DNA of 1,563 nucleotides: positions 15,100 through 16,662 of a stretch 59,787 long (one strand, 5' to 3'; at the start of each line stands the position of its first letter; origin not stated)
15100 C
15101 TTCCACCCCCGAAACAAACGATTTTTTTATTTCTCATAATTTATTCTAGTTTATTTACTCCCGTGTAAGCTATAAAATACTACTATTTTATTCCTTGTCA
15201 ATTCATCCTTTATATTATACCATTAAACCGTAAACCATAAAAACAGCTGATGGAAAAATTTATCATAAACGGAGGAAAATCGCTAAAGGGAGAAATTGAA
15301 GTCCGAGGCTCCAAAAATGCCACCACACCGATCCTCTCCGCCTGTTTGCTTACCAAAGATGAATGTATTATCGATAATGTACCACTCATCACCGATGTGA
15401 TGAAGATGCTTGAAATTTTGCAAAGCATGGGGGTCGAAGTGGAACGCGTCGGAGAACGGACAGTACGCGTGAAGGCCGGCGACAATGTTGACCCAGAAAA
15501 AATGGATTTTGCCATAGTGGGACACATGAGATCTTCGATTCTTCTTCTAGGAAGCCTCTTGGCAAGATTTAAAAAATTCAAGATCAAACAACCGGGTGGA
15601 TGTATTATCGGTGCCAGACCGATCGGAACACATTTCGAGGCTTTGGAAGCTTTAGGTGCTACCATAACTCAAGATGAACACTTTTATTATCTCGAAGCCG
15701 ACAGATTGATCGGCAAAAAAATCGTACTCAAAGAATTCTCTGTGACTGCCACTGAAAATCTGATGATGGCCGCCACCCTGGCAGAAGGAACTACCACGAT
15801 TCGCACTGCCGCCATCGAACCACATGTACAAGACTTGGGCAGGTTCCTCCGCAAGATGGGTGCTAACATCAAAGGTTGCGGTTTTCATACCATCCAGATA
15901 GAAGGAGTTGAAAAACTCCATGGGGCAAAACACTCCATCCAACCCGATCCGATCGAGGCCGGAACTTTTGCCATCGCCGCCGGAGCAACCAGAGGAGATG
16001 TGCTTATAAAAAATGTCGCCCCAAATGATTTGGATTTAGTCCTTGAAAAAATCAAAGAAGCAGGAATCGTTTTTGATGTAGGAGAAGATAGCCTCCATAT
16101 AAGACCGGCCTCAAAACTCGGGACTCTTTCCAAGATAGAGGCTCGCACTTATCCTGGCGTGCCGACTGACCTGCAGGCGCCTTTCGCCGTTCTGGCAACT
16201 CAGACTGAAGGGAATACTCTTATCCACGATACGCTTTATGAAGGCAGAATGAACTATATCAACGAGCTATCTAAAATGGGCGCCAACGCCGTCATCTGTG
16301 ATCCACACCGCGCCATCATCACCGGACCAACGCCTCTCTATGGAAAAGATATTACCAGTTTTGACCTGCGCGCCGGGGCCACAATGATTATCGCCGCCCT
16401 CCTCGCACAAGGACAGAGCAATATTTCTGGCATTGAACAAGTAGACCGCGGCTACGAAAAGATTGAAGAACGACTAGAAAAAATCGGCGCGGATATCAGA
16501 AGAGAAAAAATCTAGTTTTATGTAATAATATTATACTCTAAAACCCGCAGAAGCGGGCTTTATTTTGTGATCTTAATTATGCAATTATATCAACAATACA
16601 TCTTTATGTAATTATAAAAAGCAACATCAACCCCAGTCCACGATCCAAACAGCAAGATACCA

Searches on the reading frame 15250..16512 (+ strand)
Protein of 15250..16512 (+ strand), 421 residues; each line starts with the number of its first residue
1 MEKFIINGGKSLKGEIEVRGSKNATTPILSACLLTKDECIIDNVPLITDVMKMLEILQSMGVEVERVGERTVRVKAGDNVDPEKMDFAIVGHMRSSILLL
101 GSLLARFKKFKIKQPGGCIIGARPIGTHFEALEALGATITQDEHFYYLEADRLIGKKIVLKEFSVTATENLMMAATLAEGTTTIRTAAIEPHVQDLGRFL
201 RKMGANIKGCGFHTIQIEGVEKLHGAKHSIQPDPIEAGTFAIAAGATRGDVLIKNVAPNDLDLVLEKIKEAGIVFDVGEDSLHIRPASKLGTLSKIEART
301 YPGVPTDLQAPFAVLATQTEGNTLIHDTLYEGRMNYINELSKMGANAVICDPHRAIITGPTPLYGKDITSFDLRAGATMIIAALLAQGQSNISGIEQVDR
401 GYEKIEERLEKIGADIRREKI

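Call 61: search_protein_families(library=pfam, proteins=[window:15250-16512:+], max_evalue=0.01)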
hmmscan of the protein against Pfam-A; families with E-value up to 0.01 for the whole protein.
window:15250-16512:+ (421 aa): 1 family
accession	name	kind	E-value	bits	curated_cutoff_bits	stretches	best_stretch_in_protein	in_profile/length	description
PF00275.25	EPSP_synthase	-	1.4e-82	278.1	22.8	1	7-409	2-417/417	EPSP synthase (3-phosphoshikimate 1-carboxyvinyltransferase)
